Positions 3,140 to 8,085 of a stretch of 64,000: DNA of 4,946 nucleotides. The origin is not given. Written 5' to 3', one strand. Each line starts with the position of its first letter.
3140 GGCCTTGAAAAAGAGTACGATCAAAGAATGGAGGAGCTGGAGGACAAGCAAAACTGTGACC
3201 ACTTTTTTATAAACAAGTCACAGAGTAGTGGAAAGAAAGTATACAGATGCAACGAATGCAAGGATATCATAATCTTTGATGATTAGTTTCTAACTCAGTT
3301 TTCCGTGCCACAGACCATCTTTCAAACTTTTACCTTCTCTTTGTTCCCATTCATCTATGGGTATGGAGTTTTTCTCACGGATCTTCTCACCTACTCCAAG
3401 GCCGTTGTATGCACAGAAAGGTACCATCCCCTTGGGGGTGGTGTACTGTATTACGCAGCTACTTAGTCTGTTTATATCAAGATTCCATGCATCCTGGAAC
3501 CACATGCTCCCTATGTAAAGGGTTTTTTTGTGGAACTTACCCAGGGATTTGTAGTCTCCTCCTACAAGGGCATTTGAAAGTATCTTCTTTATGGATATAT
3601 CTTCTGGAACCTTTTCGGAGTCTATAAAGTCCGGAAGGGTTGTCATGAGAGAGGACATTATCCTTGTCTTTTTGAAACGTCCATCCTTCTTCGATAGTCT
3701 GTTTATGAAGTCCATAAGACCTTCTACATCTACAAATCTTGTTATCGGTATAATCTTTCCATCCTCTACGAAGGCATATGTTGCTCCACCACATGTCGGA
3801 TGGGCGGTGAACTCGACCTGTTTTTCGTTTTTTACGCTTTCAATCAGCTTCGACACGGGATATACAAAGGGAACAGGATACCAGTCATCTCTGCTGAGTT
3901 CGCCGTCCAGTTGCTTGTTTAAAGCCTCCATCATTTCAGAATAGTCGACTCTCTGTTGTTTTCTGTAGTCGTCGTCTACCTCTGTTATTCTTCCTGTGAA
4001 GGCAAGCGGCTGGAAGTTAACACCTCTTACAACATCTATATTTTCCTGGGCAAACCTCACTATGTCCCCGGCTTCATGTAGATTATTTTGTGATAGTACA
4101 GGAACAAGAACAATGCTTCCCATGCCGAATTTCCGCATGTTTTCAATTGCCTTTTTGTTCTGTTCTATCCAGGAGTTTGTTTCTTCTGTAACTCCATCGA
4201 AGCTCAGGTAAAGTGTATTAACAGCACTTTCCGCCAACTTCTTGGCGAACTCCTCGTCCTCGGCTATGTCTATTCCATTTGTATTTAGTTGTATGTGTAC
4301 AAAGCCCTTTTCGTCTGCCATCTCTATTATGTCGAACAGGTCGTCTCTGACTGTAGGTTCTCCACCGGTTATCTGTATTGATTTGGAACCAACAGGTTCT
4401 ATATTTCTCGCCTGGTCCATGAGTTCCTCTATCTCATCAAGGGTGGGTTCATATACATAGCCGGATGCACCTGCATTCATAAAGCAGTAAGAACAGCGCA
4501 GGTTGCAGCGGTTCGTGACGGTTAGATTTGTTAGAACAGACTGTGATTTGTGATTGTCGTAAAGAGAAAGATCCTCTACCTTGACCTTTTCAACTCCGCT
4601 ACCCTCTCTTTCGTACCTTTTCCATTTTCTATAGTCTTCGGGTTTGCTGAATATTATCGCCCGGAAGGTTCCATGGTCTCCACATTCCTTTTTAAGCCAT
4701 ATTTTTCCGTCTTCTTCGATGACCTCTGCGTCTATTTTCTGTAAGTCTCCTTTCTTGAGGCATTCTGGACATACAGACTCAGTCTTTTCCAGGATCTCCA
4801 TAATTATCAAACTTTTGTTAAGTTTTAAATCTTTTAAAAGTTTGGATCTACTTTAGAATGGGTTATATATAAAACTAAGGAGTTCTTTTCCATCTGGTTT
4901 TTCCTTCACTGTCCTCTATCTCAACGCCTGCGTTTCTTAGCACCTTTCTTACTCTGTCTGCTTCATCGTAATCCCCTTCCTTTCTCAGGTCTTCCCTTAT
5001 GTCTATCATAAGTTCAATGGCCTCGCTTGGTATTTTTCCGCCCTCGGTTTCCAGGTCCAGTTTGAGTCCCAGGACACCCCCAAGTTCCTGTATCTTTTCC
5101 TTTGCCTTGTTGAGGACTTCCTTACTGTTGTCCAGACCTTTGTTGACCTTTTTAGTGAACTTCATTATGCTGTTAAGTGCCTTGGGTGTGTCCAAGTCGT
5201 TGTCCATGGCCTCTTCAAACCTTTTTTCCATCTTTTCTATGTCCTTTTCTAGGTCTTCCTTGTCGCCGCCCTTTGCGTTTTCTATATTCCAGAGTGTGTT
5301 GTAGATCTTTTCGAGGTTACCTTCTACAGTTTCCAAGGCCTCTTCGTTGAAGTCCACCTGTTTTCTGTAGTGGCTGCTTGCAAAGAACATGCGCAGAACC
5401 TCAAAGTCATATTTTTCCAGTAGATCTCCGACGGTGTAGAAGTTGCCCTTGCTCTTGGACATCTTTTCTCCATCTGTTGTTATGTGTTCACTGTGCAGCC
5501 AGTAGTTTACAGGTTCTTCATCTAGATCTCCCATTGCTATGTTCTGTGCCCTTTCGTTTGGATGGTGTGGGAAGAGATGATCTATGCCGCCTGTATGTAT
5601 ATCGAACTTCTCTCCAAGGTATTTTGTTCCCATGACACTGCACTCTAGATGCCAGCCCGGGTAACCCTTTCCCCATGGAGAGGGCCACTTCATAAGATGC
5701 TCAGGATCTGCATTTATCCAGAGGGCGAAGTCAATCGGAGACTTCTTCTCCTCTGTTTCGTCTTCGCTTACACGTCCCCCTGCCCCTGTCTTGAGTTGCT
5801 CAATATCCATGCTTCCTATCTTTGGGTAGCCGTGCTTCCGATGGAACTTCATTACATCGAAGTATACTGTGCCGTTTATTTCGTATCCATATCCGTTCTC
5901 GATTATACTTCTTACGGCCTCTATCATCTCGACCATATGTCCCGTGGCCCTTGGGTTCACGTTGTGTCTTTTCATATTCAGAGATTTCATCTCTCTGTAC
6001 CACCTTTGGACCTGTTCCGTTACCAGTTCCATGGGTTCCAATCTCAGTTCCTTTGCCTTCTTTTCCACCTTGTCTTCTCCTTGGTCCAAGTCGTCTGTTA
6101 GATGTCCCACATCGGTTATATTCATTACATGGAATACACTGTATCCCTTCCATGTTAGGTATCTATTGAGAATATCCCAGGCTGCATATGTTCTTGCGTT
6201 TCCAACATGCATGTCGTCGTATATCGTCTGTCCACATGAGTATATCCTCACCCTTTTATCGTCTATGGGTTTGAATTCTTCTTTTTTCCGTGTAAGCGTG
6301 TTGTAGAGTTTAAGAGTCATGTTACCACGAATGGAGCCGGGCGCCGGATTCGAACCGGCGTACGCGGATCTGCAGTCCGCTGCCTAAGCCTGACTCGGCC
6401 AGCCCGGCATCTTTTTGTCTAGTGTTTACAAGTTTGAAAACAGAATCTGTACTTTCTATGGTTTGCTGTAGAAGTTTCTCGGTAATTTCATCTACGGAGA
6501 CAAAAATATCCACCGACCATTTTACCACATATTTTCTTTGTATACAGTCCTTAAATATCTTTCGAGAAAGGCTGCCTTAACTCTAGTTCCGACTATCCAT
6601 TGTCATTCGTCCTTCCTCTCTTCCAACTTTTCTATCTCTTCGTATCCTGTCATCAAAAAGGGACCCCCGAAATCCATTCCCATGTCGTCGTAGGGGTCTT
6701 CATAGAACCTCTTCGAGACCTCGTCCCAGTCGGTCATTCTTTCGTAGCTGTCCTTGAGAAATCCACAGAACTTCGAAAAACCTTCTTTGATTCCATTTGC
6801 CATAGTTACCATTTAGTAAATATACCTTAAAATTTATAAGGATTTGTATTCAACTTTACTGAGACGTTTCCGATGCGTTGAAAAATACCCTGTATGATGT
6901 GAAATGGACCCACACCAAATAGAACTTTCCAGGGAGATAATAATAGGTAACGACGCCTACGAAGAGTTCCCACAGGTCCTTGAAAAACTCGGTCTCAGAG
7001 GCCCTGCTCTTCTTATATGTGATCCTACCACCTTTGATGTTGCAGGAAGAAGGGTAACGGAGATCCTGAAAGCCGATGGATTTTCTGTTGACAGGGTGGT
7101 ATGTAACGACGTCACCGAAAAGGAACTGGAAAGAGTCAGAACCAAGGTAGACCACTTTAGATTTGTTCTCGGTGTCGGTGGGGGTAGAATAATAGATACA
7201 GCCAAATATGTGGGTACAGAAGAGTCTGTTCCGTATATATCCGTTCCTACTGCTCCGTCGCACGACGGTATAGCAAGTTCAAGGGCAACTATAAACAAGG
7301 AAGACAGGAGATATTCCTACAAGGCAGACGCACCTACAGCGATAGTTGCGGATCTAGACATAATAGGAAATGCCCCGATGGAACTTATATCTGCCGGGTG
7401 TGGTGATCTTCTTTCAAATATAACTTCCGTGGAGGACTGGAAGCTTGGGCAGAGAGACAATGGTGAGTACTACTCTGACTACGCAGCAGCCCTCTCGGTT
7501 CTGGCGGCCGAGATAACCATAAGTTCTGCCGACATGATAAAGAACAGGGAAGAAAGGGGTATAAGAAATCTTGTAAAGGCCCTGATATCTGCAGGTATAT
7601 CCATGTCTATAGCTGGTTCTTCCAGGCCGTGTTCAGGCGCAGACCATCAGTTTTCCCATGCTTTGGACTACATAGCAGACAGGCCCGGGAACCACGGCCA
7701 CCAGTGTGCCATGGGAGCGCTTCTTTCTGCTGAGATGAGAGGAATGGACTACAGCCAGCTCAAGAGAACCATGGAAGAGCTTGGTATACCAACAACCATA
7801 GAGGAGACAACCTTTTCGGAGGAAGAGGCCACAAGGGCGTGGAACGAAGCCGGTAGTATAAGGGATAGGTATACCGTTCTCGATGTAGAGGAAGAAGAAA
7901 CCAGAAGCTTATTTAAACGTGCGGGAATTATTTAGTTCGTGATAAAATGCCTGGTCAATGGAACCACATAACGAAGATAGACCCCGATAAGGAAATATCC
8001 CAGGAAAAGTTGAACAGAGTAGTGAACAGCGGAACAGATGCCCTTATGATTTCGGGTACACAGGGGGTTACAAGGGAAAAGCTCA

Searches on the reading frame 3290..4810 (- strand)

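Call 42: search_protein_families(library=pfam, proteins=[window:3290-4810:-], max_evalue=0.00001)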
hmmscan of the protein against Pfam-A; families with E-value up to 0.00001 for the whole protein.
window:3290-4810:- (506 aa): 2 families
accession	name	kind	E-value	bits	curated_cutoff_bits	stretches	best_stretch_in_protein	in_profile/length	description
PF04055.27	Radical_SAM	-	1.5e-27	97.3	29.5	1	97-254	2-166/166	Radical SAM superfamily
PF23545.1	Zn_ribbon_HMPTM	-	1e-17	63.8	27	1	6-54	1-44/45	HMPTM N-terminal zinc ribbon domain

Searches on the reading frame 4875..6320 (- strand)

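Call 42: search_protein_families(library=pfam, proteins=[window:4875-6320:-], max_evalue=0.00001)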
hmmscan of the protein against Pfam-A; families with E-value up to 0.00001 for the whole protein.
window:4875-6320:- (481 aa): 5 families
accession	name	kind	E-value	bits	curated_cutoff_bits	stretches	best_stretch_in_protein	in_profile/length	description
PF01406.26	tRNA-synt_1e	-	5.5e-102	341.6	27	1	16-332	2-299/301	tRNA synthetases class I (C) catalytic domain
PF09190.17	DALR_2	-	3.3e-13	50.4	22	1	367-421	1-56/57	DALR domain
PF09334.17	tRNA-synt_1g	-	7e-12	45.2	20.1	1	275-345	316-385/391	tRNA synthetases class I (M)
PF01921.24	tRNA-synt_1f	-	6e-08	32.4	27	1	243-349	239-341/360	tRNA synthetases class I (K)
PF00133.28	tRNA-synt_1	-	6.7e-07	28.8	22.7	0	280-324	369-413/414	tRNA synthetases class I (I, L, M and V)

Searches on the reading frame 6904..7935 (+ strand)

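Call 42: search_protein_families(library=pfam, proteins=[window:6904-7935:+], max_evalue=0.00001)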
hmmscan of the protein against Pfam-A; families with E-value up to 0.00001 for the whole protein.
window:6904-7935:+ (343 aa): 2 families
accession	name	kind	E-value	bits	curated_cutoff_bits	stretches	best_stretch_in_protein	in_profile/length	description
PF13685.12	Fe-ADH_2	-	1.7e-36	125.9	28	1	14-158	2-149/149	Iron-containing alcohol dehydrogenase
PF00465.25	Fe-ADH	-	1.5e-14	54.4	31.3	1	10-147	2-164/168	Iron-containing alcohol dehydrogenase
